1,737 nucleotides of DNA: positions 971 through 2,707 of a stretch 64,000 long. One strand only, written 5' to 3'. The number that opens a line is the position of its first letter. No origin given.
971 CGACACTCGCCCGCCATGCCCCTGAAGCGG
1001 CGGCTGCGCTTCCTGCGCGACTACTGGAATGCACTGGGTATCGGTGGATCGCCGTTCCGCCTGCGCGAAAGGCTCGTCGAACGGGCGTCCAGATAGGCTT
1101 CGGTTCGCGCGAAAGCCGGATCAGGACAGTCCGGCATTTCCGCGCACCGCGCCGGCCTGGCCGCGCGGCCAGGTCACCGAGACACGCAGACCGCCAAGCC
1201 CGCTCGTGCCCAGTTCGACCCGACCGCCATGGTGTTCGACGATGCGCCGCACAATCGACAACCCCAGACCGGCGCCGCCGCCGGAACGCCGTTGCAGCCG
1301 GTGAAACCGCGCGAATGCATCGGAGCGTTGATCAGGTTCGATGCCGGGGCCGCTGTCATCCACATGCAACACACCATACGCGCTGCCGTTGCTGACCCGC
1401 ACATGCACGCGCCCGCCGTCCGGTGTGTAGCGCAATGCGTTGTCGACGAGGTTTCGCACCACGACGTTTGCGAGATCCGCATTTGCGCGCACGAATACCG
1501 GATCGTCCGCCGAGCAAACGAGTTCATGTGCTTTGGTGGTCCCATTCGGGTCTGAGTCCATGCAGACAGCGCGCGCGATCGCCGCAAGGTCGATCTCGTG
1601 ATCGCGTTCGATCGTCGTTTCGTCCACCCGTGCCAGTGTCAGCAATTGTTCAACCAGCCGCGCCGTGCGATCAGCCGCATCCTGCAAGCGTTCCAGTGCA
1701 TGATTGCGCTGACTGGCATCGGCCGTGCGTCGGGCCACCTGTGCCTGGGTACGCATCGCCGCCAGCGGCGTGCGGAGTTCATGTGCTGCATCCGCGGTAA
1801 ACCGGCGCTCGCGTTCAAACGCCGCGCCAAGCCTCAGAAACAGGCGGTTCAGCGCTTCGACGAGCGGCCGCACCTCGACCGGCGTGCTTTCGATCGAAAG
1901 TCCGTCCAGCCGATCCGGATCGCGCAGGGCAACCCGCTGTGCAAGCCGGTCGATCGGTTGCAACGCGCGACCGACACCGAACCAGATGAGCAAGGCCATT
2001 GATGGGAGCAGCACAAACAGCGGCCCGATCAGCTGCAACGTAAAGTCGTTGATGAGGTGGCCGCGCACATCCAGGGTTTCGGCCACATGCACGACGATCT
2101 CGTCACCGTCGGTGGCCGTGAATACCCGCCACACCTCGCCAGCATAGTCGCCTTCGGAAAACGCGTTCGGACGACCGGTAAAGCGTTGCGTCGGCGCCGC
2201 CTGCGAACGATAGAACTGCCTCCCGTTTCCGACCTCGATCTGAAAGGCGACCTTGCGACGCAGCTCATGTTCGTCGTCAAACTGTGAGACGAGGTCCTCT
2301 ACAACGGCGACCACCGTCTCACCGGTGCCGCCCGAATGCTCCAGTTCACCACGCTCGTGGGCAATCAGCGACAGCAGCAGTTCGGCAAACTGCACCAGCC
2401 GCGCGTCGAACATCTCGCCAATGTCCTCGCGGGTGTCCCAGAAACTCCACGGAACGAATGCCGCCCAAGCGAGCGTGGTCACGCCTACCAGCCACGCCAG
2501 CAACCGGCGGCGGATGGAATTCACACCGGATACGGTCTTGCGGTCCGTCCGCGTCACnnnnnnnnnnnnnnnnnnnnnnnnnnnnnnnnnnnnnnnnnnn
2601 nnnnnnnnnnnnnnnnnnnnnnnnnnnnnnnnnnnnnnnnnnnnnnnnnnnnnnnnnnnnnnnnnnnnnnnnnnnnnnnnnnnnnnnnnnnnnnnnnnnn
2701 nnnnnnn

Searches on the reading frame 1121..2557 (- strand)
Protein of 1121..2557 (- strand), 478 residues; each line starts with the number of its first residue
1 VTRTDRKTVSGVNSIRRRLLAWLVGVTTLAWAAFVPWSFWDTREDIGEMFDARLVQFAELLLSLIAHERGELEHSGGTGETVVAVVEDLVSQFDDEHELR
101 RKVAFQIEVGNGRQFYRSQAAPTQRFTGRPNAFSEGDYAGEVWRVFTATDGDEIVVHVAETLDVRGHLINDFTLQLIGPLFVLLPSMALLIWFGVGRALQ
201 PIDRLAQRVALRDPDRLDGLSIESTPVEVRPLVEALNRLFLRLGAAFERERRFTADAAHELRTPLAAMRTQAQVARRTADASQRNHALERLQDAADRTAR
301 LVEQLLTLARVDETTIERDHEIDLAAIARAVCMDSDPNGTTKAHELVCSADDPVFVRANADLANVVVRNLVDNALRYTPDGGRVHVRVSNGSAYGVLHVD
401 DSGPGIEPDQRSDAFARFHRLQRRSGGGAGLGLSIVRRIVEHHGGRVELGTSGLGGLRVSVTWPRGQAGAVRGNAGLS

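Call 87: find_encoding_contigs(protein=window:1121-2557:-, flank=10000, max_places=1)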
Protein window:1121-2557:- (478 aa): 21 contigs read that carry it; 1 place shown.
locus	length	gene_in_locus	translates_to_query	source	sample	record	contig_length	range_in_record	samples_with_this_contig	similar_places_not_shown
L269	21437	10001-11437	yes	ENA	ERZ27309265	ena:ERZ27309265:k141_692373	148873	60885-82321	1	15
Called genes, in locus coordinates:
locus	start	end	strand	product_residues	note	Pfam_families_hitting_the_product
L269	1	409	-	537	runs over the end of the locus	-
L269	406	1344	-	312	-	PF05762:VWA_CoxE (faint), PF00092:VWA, PF13519:VWA_2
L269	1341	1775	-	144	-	PF14316:DUF4381 (weak)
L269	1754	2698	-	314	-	PF01882:DUF58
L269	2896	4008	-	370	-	-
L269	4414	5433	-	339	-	-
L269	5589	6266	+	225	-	PF00072:Response_reg, PF00486:Trans_reg_C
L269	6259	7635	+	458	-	PF00672:HAMP, PF00512:HisKA, PF02518:HATPase_c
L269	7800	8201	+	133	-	-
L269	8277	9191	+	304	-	PF02129:Peptidase_S15 (faint), PF12146:Hydrolase_4, PF00561:Abhydrolase_1 (faint), PF12697:Abhydrolase_6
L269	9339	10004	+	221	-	PF00072:Response_reg, PF00486:Trans_reg_C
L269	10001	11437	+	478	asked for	PF08521:2CSK_N (weak), PF26769:HAMP_PhoQ, PF00512:HisKA, PF02518:HATPase_c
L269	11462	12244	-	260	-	PF06293:Kdo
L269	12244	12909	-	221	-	PF01209:Ubie_methyltran (weak), PF13489:Methyltransf_23, PF13847:Methyltransf_31, PF08241:Methyltransf_11, PF08242:Methyltransf_12, PF13649:Methyltransf_25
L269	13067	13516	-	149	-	-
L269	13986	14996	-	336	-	PF00348:polyprenyl_synt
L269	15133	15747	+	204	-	PF00829:Ribosomal_L21p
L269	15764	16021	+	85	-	PF01016:Ribosomal_L27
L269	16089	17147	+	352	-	PF01018:GTP1_OBG, PF01926:MMR_HSR1, PF02421:FeoB_N (weak)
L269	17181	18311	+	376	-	PF00696:AA_kinase, PF01472:PUA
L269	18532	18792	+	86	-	PF00550:PP-binding (faint)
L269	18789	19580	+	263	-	-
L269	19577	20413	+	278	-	PF12697:Abhydrolase_6, PF00561:Abhydrolase_1, PF12146:Hydrolase_4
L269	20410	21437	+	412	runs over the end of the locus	PF13579:Glyco_trans_4_4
